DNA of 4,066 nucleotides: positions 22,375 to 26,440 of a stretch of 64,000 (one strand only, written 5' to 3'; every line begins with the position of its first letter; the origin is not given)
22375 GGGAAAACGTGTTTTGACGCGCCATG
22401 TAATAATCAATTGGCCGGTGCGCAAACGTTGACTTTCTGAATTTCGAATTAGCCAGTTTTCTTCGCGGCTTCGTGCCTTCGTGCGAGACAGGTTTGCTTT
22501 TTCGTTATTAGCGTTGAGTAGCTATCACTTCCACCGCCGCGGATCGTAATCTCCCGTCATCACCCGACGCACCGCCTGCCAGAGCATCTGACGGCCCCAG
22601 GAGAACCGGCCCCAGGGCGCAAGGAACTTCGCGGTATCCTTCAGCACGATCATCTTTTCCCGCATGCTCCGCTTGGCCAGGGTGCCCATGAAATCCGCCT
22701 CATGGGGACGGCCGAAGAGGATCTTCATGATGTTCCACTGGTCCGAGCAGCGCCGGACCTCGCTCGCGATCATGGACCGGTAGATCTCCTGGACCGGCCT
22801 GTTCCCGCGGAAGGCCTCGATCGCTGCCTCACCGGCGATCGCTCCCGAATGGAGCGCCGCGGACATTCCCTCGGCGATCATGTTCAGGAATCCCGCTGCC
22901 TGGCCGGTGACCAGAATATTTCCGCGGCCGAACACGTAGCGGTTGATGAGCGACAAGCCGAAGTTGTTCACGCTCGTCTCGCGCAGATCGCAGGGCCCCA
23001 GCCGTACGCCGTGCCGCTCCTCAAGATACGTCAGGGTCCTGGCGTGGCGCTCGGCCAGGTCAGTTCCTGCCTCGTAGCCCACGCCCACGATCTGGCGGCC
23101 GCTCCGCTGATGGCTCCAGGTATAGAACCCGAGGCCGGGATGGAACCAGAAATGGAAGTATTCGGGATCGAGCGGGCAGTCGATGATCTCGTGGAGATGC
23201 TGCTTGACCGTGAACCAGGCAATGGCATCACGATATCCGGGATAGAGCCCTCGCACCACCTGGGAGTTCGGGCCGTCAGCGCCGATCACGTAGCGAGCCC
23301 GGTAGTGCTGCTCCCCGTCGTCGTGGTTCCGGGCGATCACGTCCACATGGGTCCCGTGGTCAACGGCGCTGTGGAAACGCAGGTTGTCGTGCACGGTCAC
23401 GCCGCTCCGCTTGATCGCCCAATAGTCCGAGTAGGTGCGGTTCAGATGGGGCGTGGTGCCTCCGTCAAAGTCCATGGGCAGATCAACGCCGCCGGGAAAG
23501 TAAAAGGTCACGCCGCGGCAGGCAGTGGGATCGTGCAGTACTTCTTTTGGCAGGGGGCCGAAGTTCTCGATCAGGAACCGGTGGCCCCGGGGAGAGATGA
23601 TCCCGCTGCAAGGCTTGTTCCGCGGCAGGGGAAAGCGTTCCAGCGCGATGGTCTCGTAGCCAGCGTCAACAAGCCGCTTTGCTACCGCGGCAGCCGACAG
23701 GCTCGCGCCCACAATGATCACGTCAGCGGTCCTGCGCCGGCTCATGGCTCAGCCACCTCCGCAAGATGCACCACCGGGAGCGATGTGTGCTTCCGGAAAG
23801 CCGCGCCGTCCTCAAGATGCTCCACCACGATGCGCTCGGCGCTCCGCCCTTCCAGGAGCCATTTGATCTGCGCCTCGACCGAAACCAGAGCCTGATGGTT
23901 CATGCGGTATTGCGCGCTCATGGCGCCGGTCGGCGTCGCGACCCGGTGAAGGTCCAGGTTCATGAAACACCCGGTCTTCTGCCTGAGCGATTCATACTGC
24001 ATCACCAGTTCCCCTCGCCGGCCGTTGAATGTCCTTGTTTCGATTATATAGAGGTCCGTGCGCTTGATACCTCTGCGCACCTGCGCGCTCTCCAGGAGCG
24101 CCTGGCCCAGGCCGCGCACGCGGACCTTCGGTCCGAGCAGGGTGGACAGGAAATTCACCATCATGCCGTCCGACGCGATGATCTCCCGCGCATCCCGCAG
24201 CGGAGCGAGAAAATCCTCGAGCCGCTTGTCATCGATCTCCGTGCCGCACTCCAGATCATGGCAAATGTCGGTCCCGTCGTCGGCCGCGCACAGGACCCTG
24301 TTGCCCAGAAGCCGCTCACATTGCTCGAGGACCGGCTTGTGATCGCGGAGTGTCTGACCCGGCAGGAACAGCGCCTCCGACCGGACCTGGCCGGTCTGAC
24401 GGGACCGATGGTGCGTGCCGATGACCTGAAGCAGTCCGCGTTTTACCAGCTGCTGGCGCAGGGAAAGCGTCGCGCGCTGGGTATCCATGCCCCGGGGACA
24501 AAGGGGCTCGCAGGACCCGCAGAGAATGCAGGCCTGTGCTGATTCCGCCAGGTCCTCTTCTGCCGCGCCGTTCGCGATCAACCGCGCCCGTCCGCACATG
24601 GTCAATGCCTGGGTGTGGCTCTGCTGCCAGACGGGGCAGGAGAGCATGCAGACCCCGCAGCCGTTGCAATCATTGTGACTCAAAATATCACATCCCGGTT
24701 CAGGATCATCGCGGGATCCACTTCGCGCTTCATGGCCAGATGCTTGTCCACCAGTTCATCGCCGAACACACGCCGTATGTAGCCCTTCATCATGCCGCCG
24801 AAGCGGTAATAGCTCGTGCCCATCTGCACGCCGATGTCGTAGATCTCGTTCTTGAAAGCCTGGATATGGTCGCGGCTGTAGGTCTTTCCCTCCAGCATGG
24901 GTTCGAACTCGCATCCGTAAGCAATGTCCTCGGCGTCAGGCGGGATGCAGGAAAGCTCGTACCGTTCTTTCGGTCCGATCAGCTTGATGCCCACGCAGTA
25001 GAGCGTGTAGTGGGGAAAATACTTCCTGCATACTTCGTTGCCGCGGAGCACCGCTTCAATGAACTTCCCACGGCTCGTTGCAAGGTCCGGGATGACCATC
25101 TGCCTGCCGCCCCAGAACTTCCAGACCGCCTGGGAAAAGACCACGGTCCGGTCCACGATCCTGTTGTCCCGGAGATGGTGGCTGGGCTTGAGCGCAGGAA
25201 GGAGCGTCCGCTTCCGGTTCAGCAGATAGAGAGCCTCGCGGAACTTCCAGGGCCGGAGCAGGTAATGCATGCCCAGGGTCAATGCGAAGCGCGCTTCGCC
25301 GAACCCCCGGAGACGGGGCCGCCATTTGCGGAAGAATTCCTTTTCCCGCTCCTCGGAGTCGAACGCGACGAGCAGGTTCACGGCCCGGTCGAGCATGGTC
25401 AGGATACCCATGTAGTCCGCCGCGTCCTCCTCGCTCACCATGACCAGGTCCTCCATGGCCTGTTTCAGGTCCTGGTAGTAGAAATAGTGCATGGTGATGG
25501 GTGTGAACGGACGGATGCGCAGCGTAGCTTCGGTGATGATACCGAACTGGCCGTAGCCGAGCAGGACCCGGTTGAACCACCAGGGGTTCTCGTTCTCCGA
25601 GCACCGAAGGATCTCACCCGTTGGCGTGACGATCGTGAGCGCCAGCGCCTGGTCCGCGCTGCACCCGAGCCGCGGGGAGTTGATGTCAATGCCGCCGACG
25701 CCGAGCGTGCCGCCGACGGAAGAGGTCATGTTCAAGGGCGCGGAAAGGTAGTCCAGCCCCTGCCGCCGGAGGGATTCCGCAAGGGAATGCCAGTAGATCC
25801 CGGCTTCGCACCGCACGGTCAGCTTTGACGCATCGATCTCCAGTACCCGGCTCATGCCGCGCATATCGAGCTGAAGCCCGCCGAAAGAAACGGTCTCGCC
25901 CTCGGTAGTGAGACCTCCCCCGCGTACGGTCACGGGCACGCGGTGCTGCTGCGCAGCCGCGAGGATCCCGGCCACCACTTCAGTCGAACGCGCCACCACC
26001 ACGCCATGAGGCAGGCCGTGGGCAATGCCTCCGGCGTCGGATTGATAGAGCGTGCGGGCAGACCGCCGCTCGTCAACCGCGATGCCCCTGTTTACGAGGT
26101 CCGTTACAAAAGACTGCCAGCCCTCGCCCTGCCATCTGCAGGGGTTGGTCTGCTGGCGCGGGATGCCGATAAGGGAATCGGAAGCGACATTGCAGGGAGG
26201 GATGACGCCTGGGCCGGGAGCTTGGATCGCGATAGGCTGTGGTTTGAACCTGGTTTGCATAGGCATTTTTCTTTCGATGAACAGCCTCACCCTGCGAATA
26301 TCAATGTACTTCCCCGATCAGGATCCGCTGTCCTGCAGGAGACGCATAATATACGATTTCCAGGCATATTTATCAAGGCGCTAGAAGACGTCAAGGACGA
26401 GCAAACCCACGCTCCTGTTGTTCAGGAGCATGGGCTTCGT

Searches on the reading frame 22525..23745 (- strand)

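Call 25: search_protein_families(library=pfam, proteins=[window:22525-23745:-], max_evalue=0.00001)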
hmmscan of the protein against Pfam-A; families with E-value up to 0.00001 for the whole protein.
window:22525-23745:- (406 aa): 1 family
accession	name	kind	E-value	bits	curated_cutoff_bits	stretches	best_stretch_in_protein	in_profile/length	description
PF01494.25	FAD_binding_3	-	5.5e-12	46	22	1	7-174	2-177/349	FAD binding domain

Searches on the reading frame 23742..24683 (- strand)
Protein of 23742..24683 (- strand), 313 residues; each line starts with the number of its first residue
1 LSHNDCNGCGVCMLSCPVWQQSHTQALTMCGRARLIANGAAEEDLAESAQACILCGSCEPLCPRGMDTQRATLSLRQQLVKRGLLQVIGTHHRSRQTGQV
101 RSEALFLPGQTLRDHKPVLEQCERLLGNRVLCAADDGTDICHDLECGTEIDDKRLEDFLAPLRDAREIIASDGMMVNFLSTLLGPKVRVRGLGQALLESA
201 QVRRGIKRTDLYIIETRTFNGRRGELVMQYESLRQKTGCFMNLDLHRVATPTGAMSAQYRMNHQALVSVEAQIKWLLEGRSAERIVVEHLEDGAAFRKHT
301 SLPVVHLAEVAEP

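Call 25: search_protein_families(library=pfam, proteins=[window:23742-24683:-], max_evalue=0.00001)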
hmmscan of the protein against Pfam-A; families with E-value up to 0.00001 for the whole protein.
window:23742-24683:- (313 aa): 4 families
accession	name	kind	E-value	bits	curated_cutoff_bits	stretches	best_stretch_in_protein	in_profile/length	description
PF13183.11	Fer4_8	-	4.8e-08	33.9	27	1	4-65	3-67/68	4Fe-4S dicluster domain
PF13534.11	Fer4_17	-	5.3e-08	33.7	22.2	1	6-67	2-61/61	4Fe-4S dicluster domain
PF00037.32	Fer4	-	2e-06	27.8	21.1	0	51-65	7-21/24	4Fe-4S binding domain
PF12837.12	Fer4_6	-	2.5e-06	27.6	25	0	4-18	7-21/24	4Fe-4S binding domain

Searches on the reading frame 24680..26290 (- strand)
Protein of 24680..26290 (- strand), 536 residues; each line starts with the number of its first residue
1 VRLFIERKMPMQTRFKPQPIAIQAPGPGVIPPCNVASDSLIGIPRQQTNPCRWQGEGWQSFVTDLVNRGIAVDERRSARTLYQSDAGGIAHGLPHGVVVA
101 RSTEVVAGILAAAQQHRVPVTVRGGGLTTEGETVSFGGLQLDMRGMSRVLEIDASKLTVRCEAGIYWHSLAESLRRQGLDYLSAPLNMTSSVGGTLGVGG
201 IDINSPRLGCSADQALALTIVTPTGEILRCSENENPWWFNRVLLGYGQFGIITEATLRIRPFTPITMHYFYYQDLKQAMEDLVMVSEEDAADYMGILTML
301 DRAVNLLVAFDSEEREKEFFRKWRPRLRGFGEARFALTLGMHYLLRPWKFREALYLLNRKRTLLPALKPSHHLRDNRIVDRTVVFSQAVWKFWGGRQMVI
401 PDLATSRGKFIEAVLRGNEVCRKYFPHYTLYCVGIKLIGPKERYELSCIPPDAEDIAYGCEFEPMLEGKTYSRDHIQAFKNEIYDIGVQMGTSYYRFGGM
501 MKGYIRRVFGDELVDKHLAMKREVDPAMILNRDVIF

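Call 25: search_protein_families(library=pfam, proteins=[window:24680-26290:-], max_evalue=0.00001)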
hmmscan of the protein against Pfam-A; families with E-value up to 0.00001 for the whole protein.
window:24680-26290:- (536 aa): 1 family
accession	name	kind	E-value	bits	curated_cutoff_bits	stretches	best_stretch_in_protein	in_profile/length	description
PF01565.28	FAD_binding_4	-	1.7e-28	99.5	26.4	1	94-231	1-139/139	FAD binding domain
